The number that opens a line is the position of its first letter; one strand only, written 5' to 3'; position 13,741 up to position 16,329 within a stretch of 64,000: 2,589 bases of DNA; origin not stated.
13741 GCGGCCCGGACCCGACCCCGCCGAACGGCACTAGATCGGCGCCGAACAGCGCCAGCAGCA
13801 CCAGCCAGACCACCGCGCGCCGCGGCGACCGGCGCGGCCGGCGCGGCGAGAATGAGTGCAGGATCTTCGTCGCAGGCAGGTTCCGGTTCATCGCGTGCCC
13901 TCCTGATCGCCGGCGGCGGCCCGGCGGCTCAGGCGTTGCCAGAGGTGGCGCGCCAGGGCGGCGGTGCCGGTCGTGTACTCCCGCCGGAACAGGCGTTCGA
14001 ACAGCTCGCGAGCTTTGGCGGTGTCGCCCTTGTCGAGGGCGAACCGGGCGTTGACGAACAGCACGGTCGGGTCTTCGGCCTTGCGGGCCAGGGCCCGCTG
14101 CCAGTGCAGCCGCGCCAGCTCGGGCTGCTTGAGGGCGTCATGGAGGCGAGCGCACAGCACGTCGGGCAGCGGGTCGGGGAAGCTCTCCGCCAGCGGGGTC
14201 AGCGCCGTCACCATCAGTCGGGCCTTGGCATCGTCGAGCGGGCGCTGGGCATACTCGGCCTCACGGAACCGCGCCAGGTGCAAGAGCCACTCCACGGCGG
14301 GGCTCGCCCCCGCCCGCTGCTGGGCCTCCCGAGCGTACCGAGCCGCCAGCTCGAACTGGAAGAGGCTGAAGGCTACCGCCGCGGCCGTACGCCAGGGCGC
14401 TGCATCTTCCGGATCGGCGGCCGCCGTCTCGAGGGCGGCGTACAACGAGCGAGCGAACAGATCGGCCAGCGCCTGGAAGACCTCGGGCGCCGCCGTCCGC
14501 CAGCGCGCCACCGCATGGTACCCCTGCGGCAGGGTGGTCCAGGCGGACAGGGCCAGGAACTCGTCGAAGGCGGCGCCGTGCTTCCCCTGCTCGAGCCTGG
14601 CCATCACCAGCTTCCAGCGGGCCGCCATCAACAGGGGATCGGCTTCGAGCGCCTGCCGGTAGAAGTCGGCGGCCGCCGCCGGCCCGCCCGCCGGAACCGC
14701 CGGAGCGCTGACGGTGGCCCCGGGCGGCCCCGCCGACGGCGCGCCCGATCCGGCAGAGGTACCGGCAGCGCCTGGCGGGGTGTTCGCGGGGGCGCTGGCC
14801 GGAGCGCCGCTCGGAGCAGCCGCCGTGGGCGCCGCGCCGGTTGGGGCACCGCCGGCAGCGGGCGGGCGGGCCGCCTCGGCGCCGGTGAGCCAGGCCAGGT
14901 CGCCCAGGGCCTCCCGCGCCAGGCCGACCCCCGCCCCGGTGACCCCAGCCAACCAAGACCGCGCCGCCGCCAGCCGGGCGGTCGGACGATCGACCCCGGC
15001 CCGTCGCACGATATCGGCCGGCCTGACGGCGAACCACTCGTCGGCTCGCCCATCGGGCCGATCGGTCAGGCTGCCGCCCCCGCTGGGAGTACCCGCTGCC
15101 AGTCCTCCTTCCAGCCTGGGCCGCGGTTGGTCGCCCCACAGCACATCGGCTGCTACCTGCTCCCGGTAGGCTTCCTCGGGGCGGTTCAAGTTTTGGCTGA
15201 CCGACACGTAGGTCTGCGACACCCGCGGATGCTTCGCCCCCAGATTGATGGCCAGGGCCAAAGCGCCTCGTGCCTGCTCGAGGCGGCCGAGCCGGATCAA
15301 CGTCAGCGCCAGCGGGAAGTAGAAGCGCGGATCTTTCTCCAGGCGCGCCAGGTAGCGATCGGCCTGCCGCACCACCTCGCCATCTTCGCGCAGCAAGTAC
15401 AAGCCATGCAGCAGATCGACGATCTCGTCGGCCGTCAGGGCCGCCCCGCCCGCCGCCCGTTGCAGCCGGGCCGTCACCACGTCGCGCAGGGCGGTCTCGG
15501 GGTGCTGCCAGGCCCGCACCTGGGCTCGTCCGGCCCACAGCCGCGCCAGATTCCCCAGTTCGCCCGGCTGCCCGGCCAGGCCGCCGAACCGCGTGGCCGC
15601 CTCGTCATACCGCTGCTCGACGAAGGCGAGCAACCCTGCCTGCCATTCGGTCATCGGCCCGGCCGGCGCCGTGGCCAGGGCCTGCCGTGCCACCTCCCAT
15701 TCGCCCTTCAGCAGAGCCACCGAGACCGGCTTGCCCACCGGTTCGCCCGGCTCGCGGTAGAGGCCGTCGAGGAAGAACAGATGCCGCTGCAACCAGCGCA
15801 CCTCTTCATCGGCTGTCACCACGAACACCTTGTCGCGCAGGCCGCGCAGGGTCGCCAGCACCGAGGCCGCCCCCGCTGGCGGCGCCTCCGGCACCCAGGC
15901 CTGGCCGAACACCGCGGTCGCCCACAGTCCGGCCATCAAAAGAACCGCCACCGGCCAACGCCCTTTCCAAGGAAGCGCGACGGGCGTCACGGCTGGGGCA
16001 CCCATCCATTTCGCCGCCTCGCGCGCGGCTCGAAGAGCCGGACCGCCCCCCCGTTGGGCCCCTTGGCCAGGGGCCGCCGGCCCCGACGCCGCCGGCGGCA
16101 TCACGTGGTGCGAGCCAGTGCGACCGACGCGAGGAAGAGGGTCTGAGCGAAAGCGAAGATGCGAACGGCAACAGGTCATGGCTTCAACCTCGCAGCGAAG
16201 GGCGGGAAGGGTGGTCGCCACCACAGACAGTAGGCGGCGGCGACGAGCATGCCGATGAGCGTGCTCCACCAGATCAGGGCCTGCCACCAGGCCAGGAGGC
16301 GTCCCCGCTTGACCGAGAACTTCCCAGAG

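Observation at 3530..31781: A ~28-kb tricistronic operon: two giant multidomain surface proteins (5201 aa and 3453 aa) bridged by a TPR protein, chained by ATGA start/stop overlaps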

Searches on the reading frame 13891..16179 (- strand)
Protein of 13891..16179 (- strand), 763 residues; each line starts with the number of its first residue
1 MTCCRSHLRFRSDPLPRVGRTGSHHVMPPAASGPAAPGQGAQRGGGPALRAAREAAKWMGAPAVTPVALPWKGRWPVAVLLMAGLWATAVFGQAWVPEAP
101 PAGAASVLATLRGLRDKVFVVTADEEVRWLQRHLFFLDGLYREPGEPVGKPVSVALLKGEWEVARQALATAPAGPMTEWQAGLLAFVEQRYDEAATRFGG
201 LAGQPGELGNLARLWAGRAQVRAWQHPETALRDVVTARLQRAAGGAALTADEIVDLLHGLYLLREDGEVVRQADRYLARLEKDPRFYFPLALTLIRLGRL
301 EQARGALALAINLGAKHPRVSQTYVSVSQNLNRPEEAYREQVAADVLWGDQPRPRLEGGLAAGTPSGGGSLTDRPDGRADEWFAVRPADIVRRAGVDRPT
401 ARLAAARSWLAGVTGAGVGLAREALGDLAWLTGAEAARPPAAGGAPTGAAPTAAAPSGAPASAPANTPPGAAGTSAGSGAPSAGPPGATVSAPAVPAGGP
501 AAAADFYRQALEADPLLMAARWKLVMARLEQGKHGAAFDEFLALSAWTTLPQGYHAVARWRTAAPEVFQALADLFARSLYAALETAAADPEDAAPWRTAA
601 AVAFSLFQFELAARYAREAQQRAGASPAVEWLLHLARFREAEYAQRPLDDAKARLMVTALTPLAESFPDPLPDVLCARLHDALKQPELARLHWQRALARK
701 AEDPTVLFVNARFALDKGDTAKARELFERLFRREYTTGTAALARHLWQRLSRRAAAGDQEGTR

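Call 6: search_protein_families(library=pfam, proteins=[window:13891-16179:-], max_evalue=0.01)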
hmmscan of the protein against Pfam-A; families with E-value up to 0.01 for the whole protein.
window:13891-16179:- (763 aa): 5 families
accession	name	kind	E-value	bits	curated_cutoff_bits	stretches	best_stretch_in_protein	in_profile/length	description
PF23300.3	HEAT_Nup120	-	3.2e-05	24.3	29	0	701-730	23-52/170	Nucleoporin Nup120, HEAT repeats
PF13432.12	TPR_16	-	0.0033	18.3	32.7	1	677-730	4-57/65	Tetratricopeptide repeat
PF24575.1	TPR_Slam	-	0.0033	18.3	35.2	0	501-541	64-104/104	Surface lipoprotein assembly modifier, N-terminal TPR repeats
PF07719.23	TPR_2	-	0.0044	17.5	27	0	706-731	3-28/34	Tetratricopeptide repeat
PF14559.12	TPR_19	-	0.0069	17.1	25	0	684-733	5-54/68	Tetratricopeptide repeat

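Call 13: find_homologous_proteins(query=window:13891-16005:-)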
Query window:13891-16005:- (705 aa): 4 proteins with E <= 0.001 among 8000 candidates.
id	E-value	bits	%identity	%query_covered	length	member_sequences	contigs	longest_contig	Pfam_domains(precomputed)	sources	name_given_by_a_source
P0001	0.0e+0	1480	100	97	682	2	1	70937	PF23300.4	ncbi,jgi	jgi:tetratricopeptide (TPR) repeat protein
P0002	0.0e+0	1372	91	100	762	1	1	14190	-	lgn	-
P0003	0.0e+0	1104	80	49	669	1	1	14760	PF23300.4,PF13432.13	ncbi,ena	-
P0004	1.4e-193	663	52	96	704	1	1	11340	PF12895.14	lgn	-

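Call 14: find_encoding_contigs(protein=P0002, flank=10000)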
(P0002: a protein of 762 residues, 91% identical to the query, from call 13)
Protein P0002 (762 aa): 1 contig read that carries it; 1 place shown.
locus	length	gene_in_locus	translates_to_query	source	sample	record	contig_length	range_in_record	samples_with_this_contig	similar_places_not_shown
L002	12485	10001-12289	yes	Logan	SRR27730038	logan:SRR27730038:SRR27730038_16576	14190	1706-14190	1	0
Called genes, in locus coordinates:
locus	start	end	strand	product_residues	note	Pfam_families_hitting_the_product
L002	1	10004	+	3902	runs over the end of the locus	?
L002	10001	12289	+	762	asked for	-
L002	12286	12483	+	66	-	?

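Call 15: find_encoding_contigs(protein=P0003, flank=10000)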
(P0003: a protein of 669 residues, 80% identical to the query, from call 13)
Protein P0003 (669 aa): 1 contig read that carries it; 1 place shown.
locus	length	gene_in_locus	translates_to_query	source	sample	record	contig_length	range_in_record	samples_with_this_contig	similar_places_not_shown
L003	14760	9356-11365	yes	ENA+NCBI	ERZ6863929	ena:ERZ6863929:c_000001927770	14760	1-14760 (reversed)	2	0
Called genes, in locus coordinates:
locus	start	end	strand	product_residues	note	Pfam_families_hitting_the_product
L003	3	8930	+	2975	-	?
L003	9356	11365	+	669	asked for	PF13432:TPR_16 (faint), PF23300:HEAT_Nup120 (faint)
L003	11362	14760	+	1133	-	?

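Call 16: find_encoding_contigs(protein=P0004, flank=10000)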
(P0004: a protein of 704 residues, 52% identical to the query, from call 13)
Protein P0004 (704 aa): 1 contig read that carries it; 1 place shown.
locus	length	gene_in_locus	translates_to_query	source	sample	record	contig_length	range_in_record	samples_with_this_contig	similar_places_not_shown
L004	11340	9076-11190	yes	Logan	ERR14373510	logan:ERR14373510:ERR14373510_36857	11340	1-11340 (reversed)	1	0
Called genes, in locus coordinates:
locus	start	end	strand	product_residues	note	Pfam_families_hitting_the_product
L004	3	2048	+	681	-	?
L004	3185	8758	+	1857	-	PF19077:Big_13 (faint)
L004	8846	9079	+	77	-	-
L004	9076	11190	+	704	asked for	PF12895:ANAPC3 (weak)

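Call 20: search_protein_families(library=ncbifam, proteins=[window:13891-16005:-], max_evalue=0.01)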
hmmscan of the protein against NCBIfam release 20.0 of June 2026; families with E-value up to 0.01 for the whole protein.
window:13891-16005:- (705 aa): 2 families
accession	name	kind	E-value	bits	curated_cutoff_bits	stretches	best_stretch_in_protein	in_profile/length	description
TIGR02917.1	PEP_TPR_lipo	equivalog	8.7e-05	20.6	312.2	0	621-675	508-562/899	XrtA/PEP-CTERM system TPR-repeat protein PrsT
TIGR02552.1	LcrH_SycD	equivalog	0.00041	20.1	104.8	0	223-263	83-123/136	SycD/LcrH family type III secretion system chaperone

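Call 23: find_related_loci(query=A1, collection=genome_contigs, flank=10000)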
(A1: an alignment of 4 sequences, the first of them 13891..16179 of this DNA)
Query A1 (763 aa) in genome_contigs; peptide patterns used: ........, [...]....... (x = any residue, [..] = any of these).
210 stretches matched a pattern; 1 encode a relative of the query (tblastn E <= 1e-3); 1 distinct loci.
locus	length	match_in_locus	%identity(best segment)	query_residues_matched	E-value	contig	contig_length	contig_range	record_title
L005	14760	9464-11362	80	86-763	7e-169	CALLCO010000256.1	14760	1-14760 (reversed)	MAG: Candidatus Ozemobacteraceae bacterium isolate N1_Bin_METABAT__69_1 genome assembly, contig: c_000001927770, whole g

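Call 31: search_protein_representatives(alignment_id=A1)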
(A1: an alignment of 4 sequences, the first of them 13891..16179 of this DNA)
Query: 4 sequences, 712 profile positions. Proteins with E-value up to 0.001 (for the whole library): 98; up to 1e-10: 7; up to 1e-30: 4. The best 98 are listed.
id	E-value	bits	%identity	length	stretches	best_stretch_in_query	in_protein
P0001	0.0e+00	1382.1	-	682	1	28-712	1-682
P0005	1.3e-78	281.6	-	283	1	446-702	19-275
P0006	5.7e-63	229.9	-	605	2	26-381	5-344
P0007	4.5e-61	223.6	-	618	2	450-706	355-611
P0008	9.1e-15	70.5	-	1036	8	436-490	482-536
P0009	1.3e-11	60.1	-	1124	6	430-494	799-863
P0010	1.0e-10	57.1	-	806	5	434-495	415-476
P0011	1.2e-10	56.9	-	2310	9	434-490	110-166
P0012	1.5e-10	56.6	-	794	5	447-486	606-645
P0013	2.5e-10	55.9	-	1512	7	435-491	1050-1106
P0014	4.4e-10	55.1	-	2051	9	245-296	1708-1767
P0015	4.2e-09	51.8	-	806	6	445-511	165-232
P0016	3.9e-08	48.6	-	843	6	436-491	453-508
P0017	4.8e-08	48.3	-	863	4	444-493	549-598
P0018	1.2e-07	47.0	-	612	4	439-506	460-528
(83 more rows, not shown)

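Call 32: find_encoding_contigs(protein=P0006, flank=10000)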
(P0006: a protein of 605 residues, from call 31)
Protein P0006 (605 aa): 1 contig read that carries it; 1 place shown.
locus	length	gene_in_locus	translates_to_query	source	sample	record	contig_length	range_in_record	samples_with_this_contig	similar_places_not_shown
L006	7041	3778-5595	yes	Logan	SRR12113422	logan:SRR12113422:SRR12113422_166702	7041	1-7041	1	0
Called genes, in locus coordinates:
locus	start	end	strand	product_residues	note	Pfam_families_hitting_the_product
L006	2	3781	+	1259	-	?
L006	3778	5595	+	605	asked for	PF07719:TPR_2 (faint), PF13432:TPR_16 (faint), PF00515:TPR_1 (faint)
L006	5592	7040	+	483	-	?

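Call 33: find_encoding_contigs(protein=P0007, flank=10000)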
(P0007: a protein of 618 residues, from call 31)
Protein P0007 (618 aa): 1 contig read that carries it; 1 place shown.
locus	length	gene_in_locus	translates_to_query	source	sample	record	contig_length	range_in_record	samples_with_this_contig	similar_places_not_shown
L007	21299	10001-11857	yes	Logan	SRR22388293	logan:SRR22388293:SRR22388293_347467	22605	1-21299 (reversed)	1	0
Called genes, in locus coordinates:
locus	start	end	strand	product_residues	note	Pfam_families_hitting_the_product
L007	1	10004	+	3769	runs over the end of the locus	?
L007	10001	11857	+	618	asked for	PF13428:TPR_14 (faint), PF07719:TPR_2 (faint), PF13432:TPR_16 (faint), PF14559:TPR_19 (faint), PF23914:TPR_CcmH_CycH (faint), PF13181:TPR_8 (faint)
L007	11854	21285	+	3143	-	PF19077:Big_13 (faint), PF13620:CarboxypepD_reg (weak), PF13585:CHU_C (faint), PF13860:FlgD_ig (weak)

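Call 57: find_related_loci(query=A3, collection=metagenome_contigs, flank=10000)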
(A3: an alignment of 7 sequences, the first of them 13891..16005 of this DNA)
Query A3 (705 aa) in metagenome_contigs; peptide patterns used: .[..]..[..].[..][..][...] (x = any residue, [..] = any of these).
156 stretches matched a pattern; 1 encode a relative of the query (tblastn E <= 1e-3); 1 distinct loci.
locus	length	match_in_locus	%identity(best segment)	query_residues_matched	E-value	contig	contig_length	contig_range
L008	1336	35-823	46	440-702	1e-70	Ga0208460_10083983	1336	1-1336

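Call 61: search_protein_families(library=padloc, proteins=[window:13891-16005:-], max_evalue=0.01)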
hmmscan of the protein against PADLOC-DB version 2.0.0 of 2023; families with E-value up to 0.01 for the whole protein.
window:13891-16005:- (705 aa): 0 families

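Call 76: search_solved_structures(query=A3, max_evalue=0.1)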
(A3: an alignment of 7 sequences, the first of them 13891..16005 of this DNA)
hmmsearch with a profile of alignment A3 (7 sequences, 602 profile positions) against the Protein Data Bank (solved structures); distinct sequences matched with E-value up to 0.1: 57.
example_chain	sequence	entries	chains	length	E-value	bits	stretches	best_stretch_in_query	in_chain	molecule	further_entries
9qhb_A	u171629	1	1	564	5e-18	68.1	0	322-382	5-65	Engineered tetratricopeptide repeat protein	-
8bu0_A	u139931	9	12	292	2.1e-12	49.5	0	322-382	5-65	Consensus tetratricopeptide repeat protein | Crystal structure of an 8-repeat consensus TPR superhelix with Zinc. | Monomer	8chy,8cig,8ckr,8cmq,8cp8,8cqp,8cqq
1w3b_A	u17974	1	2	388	3.2e-12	48.9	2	313-384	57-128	UDP-N-ACETYLGLUCOSAMINE--PEPTIDE N-ACETYLGLUCOSAMINYLTRANSFERASE 110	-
6eou_A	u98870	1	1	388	3.7e-12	48.7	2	313-384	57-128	UDP-N-acetylglucosamine--peptide N-acetylglucosaminyltransferase 110 kDa subunit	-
9qhc_A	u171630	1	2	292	1.3e-10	43.6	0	322-382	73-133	Engineered tetratricopeptide repeat protein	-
7yea_A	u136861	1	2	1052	4.2e-10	42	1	313-384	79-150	UDP-N-acetylglucosamine--peptide N-acetylglucosaminyltransferase 110 kDa subunit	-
7yeh_B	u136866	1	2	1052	4.5e-10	41.8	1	313-384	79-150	UDP-N-acetylglucosamine--peptide N-acetylglucosaminyltransferase 110 kDa subunit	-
7ntf_A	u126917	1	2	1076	4.8e-10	41.7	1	313-384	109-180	Isoform 1 of UDP-N-acetylglucosamine--peptide N-acetylglucosaminyltransferase 110 kDa subu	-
7obi_A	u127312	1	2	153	3e-09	39.1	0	322-355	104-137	CTPR-rv4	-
8ch0_A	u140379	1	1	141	5.5e-07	31.6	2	322-382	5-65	Consensus tetratricopeptide repeat protein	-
2fo7_A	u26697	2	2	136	1.1e-06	30.6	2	322-383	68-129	SYNTHETIC CONSENSUS TPR PROTEIN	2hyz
3kd7_A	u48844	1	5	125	1.7e-06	30.1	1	322-382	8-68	CTPR390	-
8far_A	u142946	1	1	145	2.7e-06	29.4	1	214-265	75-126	I432-1-CC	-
8cus_A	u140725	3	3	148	3.2e-06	29.1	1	214-265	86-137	I432-1(NaCl) Chain A | I432-1(Imd) Chain A | I432-1-X3 Chain A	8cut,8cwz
6b85_J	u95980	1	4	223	5.8e-06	28.3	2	214-265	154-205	TMHC4_R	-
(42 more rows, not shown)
